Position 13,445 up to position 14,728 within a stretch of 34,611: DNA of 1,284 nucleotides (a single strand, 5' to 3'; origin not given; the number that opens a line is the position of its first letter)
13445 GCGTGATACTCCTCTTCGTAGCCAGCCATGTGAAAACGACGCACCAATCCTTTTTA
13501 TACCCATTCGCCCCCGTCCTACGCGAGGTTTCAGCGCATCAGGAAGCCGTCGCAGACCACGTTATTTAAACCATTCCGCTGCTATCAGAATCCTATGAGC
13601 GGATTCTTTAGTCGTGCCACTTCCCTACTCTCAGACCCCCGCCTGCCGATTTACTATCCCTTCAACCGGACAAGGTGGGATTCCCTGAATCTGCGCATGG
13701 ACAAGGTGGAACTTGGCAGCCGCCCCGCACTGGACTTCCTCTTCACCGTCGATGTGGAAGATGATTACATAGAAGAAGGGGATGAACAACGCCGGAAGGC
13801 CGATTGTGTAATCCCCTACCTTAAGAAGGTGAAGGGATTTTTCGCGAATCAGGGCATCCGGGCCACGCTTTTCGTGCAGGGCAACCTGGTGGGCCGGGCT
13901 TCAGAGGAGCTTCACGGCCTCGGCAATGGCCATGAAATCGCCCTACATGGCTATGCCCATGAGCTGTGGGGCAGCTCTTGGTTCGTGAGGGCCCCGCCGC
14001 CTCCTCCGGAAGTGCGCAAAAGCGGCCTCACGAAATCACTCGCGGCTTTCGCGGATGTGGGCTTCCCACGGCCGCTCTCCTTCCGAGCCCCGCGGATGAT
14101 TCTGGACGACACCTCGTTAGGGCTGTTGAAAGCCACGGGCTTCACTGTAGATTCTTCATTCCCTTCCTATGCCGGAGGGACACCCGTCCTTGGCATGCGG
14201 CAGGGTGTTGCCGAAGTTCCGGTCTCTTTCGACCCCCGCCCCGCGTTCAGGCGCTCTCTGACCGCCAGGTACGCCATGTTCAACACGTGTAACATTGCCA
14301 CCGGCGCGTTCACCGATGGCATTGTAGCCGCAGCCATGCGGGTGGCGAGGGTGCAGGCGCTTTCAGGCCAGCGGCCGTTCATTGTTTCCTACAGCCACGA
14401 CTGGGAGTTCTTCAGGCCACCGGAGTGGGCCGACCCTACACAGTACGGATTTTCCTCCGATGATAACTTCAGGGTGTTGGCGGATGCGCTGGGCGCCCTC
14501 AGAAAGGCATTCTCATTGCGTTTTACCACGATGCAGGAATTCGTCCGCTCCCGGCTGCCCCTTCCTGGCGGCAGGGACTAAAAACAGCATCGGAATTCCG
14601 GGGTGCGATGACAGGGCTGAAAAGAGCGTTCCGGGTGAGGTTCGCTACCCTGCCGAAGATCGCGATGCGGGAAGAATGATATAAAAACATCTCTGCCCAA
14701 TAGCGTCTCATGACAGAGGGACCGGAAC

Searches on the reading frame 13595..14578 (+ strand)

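Call 6: search_protein_families(library=pfam, proteins=[window:13595-14578:+], max_evalue=0.001)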
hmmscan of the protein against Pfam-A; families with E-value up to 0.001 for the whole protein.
window:13595-14578:+ (328 aa): 2 families
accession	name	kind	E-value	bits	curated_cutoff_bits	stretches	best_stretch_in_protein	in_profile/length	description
PF01522.26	Polysacc_deac_1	-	3.4e-07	30.7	23.1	1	78-184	23-122/124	Polysaccharide deacetylase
PF10096.14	DUF2334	-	0.00073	19.6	26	0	111-185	65-142/203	Uncharacterized protein conserved in bacteria (DUF2334)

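Call 71: search_protein_families(library=ncbifam, proteins=[window:13595-14578:+], max_evalue=0.001)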
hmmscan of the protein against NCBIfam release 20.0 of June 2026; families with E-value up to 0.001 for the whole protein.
window:13595-14578:+ (328 aa): 2 families
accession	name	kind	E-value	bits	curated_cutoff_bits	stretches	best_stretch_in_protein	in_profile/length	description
TIGR03006.1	pepcterm_polyde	equivalog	8.5e-07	28.4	276.2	1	72-293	32-249/272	XrtA system polysaccharide deacetylase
TIGR02764.1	spore_ybaN_pdaB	equivalog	0.00054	19.8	237.4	0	79-185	24-123/191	polysaccharide deacetylase family sporulation protein PdaB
